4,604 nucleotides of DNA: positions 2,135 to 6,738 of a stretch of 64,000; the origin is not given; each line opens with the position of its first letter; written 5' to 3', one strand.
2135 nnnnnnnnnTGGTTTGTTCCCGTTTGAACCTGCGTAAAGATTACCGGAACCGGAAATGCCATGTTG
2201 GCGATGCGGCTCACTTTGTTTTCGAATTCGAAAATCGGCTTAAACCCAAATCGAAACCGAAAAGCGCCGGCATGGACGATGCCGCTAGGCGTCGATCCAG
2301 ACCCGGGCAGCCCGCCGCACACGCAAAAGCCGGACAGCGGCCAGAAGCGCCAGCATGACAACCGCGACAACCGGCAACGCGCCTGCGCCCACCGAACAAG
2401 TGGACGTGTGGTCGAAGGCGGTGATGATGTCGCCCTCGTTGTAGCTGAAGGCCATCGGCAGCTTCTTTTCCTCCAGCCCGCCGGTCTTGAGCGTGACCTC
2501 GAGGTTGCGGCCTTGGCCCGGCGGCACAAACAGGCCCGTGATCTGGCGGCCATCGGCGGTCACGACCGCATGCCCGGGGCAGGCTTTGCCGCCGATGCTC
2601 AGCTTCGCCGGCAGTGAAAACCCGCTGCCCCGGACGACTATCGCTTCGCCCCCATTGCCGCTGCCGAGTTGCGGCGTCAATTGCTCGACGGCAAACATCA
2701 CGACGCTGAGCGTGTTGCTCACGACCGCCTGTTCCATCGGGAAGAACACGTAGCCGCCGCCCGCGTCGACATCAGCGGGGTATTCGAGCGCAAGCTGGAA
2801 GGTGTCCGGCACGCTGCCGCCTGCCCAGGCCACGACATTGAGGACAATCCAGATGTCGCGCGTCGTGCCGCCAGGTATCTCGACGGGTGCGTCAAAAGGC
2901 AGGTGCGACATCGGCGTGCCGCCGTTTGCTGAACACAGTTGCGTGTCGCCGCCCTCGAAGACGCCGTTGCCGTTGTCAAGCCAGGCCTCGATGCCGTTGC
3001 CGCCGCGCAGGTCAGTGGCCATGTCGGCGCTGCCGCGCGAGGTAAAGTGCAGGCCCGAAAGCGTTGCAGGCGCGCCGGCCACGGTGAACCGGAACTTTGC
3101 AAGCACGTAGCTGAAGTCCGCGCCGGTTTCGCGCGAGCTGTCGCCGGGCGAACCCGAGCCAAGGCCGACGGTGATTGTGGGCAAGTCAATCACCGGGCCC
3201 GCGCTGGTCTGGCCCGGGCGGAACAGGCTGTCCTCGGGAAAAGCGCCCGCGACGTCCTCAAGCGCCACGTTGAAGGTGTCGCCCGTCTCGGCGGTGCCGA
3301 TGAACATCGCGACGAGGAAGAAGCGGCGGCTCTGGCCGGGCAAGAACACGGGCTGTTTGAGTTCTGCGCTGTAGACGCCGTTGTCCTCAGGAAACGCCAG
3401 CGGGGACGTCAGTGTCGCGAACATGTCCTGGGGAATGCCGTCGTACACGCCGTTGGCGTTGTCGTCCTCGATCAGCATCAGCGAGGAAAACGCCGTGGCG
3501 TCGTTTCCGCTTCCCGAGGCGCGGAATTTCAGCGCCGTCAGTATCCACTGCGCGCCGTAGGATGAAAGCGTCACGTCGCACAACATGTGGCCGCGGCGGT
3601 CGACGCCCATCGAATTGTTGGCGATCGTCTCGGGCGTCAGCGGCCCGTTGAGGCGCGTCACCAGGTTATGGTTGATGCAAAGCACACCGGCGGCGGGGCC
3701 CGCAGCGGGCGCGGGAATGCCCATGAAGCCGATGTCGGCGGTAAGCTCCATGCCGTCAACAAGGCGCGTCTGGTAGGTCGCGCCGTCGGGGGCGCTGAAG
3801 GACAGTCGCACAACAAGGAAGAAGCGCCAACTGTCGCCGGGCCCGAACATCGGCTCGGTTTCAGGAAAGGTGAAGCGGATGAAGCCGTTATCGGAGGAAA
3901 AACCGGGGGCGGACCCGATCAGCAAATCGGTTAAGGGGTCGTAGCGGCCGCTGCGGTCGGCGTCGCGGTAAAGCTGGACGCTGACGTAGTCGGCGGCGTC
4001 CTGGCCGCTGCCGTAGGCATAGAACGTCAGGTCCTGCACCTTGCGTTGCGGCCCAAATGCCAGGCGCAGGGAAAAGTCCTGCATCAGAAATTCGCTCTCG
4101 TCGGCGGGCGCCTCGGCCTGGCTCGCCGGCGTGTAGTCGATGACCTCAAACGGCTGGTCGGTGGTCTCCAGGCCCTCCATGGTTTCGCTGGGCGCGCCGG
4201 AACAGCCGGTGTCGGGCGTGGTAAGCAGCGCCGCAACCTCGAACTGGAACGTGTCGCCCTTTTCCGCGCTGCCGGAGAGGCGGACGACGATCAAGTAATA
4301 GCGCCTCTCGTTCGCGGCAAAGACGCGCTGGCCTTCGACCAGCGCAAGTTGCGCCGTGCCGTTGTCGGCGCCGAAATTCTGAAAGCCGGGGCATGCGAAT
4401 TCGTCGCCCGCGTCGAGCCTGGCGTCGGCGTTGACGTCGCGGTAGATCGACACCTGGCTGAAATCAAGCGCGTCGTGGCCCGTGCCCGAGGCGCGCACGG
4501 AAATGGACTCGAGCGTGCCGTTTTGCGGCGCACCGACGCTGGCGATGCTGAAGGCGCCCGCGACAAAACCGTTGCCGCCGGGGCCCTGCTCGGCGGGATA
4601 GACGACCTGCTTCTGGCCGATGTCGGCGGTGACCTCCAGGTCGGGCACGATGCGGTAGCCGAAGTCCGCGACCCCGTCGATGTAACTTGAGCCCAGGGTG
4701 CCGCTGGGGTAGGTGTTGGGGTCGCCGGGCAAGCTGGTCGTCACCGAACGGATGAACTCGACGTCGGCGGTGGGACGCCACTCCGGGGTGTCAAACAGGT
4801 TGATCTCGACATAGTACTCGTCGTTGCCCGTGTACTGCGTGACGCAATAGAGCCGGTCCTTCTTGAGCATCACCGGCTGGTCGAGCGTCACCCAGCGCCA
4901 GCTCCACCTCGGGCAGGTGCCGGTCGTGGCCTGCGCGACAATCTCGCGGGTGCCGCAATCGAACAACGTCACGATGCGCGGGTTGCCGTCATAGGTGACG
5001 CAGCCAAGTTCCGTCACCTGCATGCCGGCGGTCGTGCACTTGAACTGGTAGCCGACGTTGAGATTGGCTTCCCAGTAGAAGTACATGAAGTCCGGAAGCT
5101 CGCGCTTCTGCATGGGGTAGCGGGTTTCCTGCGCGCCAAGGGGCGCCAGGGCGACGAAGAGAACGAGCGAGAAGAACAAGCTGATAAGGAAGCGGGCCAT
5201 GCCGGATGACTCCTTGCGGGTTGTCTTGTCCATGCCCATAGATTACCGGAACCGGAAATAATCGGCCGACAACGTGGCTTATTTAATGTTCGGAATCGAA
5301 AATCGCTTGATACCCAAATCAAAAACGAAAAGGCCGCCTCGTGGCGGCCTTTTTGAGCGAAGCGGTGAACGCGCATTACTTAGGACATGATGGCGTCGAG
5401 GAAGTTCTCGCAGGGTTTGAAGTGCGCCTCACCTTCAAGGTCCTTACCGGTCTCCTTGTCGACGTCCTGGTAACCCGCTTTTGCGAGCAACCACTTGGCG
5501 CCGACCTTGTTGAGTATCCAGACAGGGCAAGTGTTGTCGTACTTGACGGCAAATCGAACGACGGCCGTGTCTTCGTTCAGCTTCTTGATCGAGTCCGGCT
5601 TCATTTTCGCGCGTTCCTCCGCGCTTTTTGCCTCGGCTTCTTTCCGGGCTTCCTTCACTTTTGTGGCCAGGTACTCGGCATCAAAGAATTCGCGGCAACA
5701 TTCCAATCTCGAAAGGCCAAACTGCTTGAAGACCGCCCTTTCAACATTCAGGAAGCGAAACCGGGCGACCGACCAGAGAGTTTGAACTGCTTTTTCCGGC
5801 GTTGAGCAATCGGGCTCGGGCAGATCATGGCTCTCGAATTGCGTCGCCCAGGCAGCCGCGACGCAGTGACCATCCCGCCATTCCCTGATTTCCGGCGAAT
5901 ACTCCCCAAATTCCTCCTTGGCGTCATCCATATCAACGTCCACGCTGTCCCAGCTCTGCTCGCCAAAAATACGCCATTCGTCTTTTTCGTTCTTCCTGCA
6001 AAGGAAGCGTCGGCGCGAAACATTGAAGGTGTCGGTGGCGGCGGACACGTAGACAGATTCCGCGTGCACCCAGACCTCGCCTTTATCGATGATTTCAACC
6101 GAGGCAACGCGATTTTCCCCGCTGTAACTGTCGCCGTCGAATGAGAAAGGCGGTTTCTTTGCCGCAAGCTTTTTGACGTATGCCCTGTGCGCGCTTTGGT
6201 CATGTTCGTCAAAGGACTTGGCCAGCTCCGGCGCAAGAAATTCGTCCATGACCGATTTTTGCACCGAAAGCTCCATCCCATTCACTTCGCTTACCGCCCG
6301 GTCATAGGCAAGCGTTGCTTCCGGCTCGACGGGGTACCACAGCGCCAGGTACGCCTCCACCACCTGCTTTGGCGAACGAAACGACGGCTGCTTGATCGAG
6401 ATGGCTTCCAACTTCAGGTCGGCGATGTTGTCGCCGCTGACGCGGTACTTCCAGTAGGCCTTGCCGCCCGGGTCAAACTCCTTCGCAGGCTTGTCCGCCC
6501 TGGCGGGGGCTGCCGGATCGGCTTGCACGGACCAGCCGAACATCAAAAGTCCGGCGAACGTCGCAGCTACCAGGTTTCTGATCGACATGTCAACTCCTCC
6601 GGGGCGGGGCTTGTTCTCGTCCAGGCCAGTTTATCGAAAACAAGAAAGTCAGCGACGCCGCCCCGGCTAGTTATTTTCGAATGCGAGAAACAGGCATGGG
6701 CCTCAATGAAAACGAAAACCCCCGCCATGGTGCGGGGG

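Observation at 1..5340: Two tandem giant paralogous surface proteins, each preceded by a duplicated promoter/leader block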

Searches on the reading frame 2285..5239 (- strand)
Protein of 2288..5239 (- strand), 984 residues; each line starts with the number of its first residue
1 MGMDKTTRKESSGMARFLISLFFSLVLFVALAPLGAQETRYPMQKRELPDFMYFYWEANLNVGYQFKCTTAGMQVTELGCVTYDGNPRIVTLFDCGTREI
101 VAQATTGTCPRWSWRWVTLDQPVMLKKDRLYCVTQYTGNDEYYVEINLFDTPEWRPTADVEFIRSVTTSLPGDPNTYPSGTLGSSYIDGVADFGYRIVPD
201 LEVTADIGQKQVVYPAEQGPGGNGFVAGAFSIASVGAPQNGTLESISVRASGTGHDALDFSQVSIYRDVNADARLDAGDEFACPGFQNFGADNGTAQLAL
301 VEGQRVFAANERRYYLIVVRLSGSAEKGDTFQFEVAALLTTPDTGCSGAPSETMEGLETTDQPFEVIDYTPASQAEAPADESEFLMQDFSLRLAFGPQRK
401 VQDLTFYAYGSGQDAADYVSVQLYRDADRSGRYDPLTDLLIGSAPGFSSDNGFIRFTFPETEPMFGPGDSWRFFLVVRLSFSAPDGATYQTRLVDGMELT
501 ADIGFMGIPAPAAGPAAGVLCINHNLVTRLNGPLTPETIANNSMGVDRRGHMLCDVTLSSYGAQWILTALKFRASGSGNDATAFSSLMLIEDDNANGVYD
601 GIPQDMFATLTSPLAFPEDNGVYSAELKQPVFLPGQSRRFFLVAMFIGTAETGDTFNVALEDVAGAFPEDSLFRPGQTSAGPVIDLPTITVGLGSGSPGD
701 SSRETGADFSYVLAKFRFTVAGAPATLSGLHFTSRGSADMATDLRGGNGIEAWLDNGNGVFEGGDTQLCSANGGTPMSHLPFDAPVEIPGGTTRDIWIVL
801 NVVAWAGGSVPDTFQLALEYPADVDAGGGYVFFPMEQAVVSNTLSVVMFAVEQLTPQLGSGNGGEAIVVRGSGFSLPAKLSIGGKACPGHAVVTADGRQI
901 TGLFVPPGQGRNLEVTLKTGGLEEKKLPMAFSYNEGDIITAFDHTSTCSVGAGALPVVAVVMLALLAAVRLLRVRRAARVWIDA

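Call 8: search_protein_families(library=pfam, proteins=[window:2285-5200:-], max_evalue=0.01)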
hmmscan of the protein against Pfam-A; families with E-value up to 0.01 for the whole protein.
window:2285-5200:- (971 aa): 2 families
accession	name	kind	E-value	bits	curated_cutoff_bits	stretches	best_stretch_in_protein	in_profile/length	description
PF13313.11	DUF4082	-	1.5e-05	25.4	28.4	1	46-139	14-107/143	Domain of unknown function (DUF4082)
PF01833.30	TIG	-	0.0015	19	20.9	1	840-908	5-72/84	IPT/TIG domain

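Call 9: search_protein_families(library=ncbifam, proteins=[window:2285-5200:-], max_evalue=0.01)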
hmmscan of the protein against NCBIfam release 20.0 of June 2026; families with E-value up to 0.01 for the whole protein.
window:2285-5200:- (971 aa): 0 families

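Call 15: find_encoding_contigs(protein=window:2288-5200:-, flank=10000, max_places=6)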
Protein window:2288-5200:- (971 aa): no gene with exactly this product is on record in the collection.

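Call 16: find_encoding_contigs(protein=window:2288-5239:-, flank=10000, max_places=6)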
Protein window:2288-5239:- (984 aa): no gene with exactly this product is on record in the collection.

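Call 18: find_homologous_proteins(query=window:2288-5200:-, max_evalue=0.001)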
Query window:2288-5200:- (971 aa): 4 proteins with E <= 0.001 among 8000 candidates.
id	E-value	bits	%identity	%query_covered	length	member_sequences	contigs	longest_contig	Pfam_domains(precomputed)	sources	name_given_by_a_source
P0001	0.0e+0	2223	100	100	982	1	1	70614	PF13313.12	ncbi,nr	ncbi:MAG: IPT/TIG domain-containing protein [Planctomycetes bacterium]|nr:IPT/TIG domain-containing 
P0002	3.6e-294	997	49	99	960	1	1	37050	PF01833.31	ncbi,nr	ncbi:MAG: IPT/TIG domain-containing protein [Planctomycetes bacterium]|nr:IPT/TIG domain-containing 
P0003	2.9e-177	610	37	74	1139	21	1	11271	PF01833.31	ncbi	-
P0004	2.7e-143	498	34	82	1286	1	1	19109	-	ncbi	-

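Call 20: find_encoding_contigs(protein=P0001, flank=10000, max_places=4)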
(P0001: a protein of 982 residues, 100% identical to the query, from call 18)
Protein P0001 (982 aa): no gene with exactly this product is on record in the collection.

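Call 21: find_encoding_contigs(protein=P0002, flank=10000, max_places=4)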
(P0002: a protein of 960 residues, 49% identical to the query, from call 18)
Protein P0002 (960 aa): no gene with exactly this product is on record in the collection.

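Call 25: find_encoding_contigs(protein=P0003, flank=10000, max_places=6)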
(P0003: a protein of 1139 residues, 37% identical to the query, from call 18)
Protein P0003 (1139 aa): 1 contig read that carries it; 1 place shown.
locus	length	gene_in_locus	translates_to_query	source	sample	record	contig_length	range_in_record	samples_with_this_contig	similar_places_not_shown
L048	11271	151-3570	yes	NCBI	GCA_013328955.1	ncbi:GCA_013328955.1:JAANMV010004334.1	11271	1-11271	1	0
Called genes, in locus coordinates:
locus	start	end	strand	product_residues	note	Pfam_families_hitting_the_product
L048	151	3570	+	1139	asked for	PF01833:TIG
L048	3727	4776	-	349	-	PF04055:Radical_SAM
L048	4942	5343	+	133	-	PF00581:Rhodanese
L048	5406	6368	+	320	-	-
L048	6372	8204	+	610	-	PF20154:LNT_N, PF00795:CN_hydrolase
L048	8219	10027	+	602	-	PF20154:LNT_N, PF00795:CN_hydrolase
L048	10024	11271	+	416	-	?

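Call 26: find_encoding_contigs(protein=P0004, flank=10000, max_places=6)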
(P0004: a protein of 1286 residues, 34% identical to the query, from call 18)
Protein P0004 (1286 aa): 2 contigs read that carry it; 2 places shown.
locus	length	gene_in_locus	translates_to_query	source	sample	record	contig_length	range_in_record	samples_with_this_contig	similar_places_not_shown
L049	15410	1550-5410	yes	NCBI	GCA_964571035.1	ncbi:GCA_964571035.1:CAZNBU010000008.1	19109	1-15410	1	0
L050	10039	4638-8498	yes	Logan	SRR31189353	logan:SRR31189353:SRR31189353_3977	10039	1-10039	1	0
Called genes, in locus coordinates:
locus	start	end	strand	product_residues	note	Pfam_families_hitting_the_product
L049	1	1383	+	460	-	?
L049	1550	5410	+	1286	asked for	-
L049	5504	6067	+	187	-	PF00702:Hydrolase (faint), PF13242:Hydrolase_like (faint)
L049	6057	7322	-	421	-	PF01134:GIDA (faint), PF01266:DAO (faint), PF01494:FAD_binding_3 (faint), PF03486:HI0933_like (faint), PF07992:Pyr_redox_2, PF13450:NAD_binding_8 (weak), PF00070:Pyr_redox, PF22366:NDH2_C, +2 more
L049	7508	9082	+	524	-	PF02310:B12-binding, PF04055:Radical_SAM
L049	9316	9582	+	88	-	PF10041:DUF2277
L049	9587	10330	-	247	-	PF12706:Lactamase_B_2, PF13483:Lactamase_B_3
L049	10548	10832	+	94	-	PF13371:TPR_9 (weak), PF00515:TPR_1 (faint)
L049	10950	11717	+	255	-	-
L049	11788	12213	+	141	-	PF00583:Acetyltransf_1, PF13673:Acetyltransf_10, PF13508:Acetyltransf_7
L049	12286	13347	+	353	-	PF01479:S4, PF00849:PseudoU_synth_2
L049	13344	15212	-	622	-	PF05345:He_PIG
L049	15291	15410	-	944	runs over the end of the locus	-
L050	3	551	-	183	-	?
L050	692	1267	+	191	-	-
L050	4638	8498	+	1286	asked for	-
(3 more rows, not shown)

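Call 42: search_protein_families(library=ncbifam, proteins=[P0003, P0004], max_evalue=10)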
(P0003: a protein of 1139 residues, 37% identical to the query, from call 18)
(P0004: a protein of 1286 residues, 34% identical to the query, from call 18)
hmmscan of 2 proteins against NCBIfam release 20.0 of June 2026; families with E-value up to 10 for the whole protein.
P0003 (1139 aa): 0 families

P0004 (1286 aa): 0 families

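Call 43: search_protein_families(library=pfam, proteins=[P0002, P0003, P0004, window:2288-5200:-], max_evalue=1)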
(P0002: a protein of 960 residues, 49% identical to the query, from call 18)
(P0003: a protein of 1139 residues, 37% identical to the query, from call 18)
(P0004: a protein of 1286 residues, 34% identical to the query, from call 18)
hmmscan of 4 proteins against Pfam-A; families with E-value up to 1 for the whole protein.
P0002 (960 aa): 3 families
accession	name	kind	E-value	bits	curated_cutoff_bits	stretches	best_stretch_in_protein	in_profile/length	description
PF01833.30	TIG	-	1.1e-05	25.7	20.9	1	832-914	3-84/84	IPT/TIG domain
PF13313.11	DUF4082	-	6.8e-05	23.3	28.4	1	67-131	41-104/143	Domain of unknown function (DUF4082)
PF20009.4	GEVED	-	0.025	15.8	24.4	1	730-796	2-66/78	GEVED domain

P0003 (1139 aa): 3 families
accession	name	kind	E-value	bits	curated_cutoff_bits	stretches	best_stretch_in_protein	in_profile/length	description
PF01833.30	TIG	-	2.5e-09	37.5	20.9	1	1005-1087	3-84/84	IPT/TIG domain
PF17137.9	DUF5110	-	0.034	14.6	27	0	568-626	11-67/71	Domain of unknown function (DUF5110)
PF02770.24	Acyl-CoA_dh_M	-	0.38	11.4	33.3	0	422-471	9-56/97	Acyl-CoA dehydrogenase, middle domain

P0004 (1286 aa): 3 families
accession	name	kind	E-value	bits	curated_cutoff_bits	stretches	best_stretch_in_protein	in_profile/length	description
PF01833.30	TIG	-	0.00073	19.9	20.9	1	1157-1232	3-73/84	IPT/TIG domain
PF13517.12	FG-GAP_3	-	0.1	13.7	26.9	0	1048-1079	16-47/61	FG-GAP-like repeat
PF21564.2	Caudo_bapla_RBP_neck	-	0.14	13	27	0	639-648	10-19/21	Lactococcus phage p2, Receptor binding protein, neck domain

window:2288-5200:- (971 aa): 2 families
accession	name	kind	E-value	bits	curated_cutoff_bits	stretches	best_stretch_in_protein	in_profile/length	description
PF13313.11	DUF4082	-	1.5e-05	25.4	28.4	1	46-139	14-107/143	Domain of unknown function (DUF4082)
PF01833.30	TIG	-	0.0015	19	20.9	1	840-908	5-72/84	IPT/TIG domain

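Call 94: list_cluster_members(proteins=[P0001, P0005, P0006, P0007, P0008, P0002, P0084])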
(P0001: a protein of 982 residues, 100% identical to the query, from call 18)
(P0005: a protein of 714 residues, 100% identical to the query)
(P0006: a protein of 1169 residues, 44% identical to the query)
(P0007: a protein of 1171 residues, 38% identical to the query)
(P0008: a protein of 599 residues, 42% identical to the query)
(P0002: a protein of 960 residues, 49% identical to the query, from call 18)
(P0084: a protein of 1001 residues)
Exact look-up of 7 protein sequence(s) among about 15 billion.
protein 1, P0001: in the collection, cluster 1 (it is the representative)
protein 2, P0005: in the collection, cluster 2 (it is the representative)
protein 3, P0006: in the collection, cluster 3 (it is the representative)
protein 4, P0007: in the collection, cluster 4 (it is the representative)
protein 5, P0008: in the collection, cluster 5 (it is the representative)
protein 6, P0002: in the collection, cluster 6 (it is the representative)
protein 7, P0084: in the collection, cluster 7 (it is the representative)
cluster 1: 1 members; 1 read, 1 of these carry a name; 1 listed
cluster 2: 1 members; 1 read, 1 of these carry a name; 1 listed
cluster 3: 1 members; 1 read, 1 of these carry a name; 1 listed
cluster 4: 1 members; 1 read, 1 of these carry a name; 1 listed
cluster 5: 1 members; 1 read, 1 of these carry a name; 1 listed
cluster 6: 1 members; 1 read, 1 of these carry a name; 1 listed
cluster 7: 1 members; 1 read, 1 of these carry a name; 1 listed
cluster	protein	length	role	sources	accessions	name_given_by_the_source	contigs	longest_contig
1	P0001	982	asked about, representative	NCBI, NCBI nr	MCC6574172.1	MAG: IPT/TIG domain-containing protein [Planctomycetes bacterium] | IPT/TIG domain-containing protein [Planctomycetota bacterium]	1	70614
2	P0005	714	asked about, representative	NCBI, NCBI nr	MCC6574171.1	MAG: hypothetical protein IT462_10310, partial [Planctomycetes bacterium] | hypothetical protein [Planctomycetota bacterium]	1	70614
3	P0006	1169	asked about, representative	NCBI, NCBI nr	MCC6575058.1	MAG: hypothetical protein IT462_14875 [Planctomycetes bacterium] | hypothetical protein [Planctomycetota bacterium]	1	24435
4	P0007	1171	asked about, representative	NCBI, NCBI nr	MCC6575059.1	MAG: hypothetical protein IT462_14880 [Planctomycetes bacterium] | hypothetical protein [Planctomycetota bacterium]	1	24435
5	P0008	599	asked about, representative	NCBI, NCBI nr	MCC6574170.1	MAG: hypothetical protein IT462_10305, partial [Planctomycetes bacterium] | hypothetical protein [Planctomycetota bacterium]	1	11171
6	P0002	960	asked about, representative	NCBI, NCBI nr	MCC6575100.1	MAG: IPT/TIG domain-containing protein [Planctomycetes bacterium] | IPT/TIG domain-containing protein [Planctomycetota bacterium]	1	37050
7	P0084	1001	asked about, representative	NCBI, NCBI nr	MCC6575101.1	MAG: IPT/TIG domain-containing protein [Planctomycetes bacterium] | IPT/TIG domain-containing protein [Planctomycetota bacterium]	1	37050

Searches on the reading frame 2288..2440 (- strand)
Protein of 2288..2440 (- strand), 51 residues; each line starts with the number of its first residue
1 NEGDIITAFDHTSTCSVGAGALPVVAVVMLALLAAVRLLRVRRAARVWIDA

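Call 42: search_protein_families(library=ncbifam, proteins=[window:2288-2440:-], max_evalue=10)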
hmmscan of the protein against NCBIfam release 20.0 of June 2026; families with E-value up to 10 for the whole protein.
seq(51 aa): 1 family
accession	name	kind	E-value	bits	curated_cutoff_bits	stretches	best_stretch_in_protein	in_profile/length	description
TIGR03901.2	MYXO-CTERM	domain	0.037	14.4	20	1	15-43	6-33/34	MYXO-CTERM sorting domain-containing protein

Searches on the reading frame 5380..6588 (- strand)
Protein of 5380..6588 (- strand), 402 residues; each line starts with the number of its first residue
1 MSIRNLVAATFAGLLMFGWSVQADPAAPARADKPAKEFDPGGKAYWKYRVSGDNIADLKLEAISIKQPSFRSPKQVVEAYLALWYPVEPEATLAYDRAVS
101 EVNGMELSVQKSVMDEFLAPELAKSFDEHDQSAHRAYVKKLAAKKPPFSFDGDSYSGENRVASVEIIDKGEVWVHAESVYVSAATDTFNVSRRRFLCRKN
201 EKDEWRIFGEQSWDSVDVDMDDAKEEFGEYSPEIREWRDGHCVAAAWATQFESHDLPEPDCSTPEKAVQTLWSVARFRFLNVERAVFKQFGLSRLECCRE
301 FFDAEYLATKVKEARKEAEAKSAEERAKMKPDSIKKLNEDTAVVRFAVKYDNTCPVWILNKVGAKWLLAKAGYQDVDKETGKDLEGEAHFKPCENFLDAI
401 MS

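Call 8: search_protein_families(library=pfam, proteins=[window:5380-6588:-], max_evalue=0.01)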
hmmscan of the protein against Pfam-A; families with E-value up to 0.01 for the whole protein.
window:5380-6588:- (402 aa): 0 families

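Call 9: search_protein_families(library=ncbifam, proteins=[window:5380-6588:-], max_evalue=0.01)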
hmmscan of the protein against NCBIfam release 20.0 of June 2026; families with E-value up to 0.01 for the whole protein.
window:5380-6588:- (402 aa): 0 families

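Call 17: find_encoding_contigs(protein=window:5383-6588:-, flank=10000, max_places=6)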
Protein window:5383-6588:- (402 aa): no gene with exactly this product is on record in the collection.

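Call 92: search_solved_structures(query=window:5383-6588:-, max_evalue=1)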
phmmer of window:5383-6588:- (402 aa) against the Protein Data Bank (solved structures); distinct sequences matched with E-value up to 1: 1.
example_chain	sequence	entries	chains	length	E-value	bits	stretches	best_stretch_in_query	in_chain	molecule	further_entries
5xxb_f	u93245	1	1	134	0.4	13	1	258-337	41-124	Ribosomal protein eL34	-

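Call 93: search_protein_families(library=ncbifam, proteins=[window:5383-6588:-], max_evalue=0.001)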
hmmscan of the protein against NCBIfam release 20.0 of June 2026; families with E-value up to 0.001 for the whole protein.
window:5383-6588:- (402 aa): 0 families
